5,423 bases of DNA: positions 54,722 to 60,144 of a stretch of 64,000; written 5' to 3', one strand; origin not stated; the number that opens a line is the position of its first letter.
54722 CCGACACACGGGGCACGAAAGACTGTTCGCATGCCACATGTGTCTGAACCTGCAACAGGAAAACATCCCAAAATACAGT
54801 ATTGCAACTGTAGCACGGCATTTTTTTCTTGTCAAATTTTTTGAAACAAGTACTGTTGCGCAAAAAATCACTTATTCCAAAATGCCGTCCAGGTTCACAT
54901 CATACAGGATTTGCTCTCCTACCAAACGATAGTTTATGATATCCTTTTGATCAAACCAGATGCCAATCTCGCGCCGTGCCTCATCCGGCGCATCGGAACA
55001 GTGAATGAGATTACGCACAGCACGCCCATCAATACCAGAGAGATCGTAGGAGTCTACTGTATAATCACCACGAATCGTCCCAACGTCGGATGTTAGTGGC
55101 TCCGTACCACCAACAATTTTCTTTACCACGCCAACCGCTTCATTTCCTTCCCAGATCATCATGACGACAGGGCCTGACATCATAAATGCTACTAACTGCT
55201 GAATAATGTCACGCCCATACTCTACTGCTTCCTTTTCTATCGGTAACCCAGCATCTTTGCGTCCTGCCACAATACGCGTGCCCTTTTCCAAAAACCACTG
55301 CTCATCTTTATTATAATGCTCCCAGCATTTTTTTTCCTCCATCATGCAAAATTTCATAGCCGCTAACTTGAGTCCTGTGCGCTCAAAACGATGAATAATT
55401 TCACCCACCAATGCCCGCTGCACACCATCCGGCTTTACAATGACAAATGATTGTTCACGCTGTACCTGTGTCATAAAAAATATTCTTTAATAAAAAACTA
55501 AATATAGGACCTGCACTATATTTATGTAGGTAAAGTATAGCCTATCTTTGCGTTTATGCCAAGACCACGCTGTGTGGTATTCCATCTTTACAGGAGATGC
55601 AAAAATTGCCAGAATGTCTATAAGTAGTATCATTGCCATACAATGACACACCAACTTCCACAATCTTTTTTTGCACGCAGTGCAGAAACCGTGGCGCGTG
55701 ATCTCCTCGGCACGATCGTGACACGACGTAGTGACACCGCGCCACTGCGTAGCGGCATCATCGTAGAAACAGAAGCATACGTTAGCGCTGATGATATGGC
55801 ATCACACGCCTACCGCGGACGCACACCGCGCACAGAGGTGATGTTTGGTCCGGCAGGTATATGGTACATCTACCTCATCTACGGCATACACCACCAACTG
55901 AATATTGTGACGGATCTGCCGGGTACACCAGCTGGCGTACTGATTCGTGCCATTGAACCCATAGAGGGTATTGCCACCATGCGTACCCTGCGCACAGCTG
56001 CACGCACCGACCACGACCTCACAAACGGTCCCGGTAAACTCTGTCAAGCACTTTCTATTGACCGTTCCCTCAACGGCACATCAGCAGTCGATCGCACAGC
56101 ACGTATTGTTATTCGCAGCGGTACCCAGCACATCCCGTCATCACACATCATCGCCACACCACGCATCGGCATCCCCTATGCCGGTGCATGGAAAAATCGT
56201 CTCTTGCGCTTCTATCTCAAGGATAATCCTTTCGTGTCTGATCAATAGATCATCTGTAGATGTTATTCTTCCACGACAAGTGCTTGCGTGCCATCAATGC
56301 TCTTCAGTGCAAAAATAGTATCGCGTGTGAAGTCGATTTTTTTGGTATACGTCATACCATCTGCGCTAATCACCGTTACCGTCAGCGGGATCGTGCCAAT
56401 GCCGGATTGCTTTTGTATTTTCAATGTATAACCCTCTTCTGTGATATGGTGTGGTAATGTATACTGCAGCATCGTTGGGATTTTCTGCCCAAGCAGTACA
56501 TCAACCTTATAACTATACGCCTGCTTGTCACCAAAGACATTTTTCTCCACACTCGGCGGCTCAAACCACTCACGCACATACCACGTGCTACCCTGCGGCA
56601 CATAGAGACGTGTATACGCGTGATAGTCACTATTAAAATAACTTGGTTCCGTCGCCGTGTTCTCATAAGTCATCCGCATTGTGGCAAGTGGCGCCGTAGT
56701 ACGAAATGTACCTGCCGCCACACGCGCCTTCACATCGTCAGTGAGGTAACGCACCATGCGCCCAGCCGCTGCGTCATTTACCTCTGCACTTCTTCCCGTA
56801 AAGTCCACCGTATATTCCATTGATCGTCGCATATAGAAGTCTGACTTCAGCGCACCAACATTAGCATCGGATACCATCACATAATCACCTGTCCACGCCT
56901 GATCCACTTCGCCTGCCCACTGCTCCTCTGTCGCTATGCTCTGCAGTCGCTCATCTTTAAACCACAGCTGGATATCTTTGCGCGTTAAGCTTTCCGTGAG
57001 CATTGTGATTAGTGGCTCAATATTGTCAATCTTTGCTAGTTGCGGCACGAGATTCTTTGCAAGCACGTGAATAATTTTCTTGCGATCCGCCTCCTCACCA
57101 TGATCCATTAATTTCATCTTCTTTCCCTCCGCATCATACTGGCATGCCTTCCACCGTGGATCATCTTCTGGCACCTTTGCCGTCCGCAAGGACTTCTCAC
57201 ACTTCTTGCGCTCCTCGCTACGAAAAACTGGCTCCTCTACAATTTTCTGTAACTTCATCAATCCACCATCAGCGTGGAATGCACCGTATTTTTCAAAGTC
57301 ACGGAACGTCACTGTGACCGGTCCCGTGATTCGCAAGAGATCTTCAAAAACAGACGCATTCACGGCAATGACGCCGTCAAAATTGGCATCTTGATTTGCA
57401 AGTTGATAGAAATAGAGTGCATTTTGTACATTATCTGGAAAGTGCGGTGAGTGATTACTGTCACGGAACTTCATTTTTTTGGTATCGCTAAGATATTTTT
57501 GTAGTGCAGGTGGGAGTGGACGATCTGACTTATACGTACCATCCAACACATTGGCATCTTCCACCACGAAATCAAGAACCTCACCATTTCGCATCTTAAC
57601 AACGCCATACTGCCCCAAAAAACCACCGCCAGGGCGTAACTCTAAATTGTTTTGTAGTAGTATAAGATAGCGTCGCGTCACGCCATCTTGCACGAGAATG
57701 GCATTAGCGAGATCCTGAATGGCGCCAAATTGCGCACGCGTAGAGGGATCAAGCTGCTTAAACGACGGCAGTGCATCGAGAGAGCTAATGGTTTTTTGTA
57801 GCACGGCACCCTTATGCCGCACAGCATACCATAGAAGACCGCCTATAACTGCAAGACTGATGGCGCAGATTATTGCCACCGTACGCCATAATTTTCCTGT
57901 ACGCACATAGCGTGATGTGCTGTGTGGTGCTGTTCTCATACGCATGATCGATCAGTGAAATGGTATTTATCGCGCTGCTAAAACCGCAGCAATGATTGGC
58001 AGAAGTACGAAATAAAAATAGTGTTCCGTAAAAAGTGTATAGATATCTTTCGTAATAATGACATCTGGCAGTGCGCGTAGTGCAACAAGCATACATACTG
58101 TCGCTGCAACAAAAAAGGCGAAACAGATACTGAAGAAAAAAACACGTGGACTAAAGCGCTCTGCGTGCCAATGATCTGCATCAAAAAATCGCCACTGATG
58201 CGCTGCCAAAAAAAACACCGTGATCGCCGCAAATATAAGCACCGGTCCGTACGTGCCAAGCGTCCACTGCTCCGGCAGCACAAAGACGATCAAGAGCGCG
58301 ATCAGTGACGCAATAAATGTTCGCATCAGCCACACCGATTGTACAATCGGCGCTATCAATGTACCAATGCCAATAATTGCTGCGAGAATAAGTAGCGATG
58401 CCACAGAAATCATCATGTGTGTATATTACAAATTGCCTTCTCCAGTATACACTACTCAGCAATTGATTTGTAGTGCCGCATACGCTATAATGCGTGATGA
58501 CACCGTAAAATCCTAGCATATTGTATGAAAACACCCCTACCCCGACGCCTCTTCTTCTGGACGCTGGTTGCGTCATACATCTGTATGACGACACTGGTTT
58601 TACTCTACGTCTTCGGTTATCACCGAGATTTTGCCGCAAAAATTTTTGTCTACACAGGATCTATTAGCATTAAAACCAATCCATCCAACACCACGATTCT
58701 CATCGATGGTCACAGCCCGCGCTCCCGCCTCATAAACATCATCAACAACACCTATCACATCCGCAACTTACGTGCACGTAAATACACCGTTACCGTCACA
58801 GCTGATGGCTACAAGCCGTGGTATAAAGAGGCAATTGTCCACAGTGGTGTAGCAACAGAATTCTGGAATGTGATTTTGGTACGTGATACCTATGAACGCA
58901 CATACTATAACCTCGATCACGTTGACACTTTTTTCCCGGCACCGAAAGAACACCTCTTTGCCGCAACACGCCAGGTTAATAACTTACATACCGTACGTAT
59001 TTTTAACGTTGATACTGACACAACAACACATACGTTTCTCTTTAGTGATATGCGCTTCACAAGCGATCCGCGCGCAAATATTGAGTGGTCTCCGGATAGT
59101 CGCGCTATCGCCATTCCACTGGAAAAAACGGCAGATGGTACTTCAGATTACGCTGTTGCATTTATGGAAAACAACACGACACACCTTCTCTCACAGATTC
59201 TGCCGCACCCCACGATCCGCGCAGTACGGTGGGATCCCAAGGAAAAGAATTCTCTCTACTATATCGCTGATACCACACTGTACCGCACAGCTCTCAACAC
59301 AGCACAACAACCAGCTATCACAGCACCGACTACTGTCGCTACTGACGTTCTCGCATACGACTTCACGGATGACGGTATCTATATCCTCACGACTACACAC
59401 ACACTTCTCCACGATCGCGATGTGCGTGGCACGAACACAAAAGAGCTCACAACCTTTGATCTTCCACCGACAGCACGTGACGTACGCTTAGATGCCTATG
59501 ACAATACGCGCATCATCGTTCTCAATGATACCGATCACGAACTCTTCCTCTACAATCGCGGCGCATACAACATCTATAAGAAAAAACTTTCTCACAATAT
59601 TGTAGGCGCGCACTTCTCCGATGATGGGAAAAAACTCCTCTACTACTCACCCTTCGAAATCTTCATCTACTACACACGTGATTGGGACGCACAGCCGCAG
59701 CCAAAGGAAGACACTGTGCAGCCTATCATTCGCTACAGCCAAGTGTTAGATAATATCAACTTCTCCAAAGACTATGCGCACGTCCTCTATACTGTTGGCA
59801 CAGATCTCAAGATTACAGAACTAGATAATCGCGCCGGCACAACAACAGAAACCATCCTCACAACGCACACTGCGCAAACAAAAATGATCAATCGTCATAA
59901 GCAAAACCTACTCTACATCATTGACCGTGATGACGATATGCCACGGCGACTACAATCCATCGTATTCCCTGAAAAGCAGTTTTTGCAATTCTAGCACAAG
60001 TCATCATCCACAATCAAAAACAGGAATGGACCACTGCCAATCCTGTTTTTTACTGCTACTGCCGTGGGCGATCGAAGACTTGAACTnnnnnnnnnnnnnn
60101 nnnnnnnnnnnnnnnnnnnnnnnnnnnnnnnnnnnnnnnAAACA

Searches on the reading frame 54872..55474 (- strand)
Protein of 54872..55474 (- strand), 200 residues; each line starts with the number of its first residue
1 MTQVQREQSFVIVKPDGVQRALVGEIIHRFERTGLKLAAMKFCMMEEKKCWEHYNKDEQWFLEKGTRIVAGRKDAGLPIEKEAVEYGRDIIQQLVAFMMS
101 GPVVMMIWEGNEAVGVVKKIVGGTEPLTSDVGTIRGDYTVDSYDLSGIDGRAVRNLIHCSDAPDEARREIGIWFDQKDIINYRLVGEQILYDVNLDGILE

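Call 55: search_protein_families(library=pfam, proteins=[window:54872-55474:-], max_evalue=0.001)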
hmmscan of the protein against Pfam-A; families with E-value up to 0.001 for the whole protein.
window:54872-55474:- (200 aa): 1 family
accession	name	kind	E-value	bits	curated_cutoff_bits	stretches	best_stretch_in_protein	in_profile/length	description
PF00334.24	NDK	-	2.5e-40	137.9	27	2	86-179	52-135/135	Nucleoside diphosphate kinase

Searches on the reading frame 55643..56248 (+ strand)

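Call 55: search_protein_families(library=pfam, proteins=[window:55643-56248:+], max_evalue=0.001)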
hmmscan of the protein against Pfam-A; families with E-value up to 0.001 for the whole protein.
window:55643-56248:+ (201 aa): 1 family
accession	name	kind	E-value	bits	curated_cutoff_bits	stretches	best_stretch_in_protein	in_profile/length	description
PF02245.21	Pur_DNA_glyco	-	6.6e-66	221.5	27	1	8-196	1-181/181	Methylpurine-DNA glycosylase (MPG)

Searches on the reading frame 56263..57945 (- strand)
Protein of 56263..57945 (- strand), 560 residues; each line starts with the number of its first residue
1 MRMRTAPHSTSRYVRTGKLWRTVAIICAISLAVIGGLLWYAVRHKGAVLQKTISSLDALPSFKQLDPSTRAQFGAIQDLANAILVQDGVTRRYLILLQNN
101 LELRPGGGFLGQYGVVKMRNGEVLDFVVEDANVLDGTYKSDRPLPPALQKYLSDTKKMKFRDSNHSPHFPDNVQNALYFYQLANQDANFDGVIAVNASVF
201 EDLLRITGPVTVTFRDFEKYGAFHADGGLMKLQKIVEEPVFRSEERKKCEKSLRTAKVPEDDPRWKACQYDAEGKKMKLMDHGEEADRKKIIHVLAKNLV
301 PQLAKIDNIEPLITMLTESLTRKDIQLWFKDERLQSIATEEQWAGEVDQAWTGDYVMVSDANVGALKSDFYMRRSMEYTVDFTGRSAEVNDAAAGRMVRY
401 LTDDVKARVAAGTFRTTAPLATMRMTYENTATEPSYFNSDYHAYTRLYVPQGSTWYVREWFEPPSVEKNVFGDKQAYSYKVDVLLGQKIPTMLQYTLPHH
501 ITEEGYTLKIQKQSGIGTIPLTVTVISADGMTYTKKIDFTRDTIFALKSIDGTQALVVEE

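Call 55: search_protein_families(library=pfam, proteins=[window:56263-57945:-], max_evalue=0.001)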
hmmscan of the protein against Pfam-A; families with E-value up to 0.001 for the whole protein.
window:56263-57945:- (560 aa): 1 family
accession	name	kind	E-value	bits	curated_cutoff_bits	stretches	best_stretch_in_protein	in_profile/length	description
PF13196.11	DUF4012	-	1.4e-24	87.7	28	1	90-213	3-125/144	Protein of unknown function (DUF4012)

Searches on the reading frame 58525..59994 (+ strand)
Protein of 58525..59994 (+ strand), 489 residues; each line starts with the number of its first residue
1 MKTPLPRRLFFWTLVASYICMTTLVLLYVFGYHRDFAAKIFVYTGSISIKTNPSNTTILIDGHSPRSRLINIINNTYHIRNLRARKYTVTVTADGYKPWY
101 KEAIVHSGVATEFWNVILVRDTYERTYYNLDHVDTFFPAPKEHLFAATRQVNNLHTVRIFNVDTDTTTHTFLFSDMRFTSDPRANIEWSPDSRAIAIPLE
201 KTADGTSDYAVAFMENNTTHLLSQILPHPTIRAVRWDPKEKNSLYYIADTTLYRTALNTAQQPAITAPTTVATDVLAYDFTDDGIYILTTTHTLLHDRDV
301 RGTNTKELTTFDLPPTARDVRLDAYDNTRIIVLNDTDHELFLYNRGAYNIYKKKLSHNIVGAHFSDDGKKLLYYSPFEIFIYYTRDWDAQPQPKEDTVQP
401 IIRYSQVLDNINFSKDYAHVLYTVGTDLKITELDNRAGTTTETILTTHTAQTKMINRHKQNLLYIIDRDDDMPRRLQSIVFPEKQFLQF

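Call 55: search_protein_families(library=pfam, proteins=[window:58525-59994:+], max_evalue=0.001)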
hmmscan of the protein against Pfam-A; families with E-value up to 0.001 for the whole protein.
window:58525-59994:+ (489 aa): 3 families
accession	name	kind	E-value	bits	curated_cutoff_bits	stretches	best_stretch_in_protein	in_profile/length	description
PF25174.1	Beta-prop_THOC3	-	1.9e-05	24.2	305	0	133-287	49-186/272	THOC3 beta-propeller domain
PF08308.17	PEGA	-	4.6e-05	23.7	20.8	0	45-111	2-61/71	PEGA domain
PF13620.12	CarboxypepD_reg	-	0.00062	20.5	32.3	0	76-112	39-76/82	Carboxypeptidase regulatory-like domain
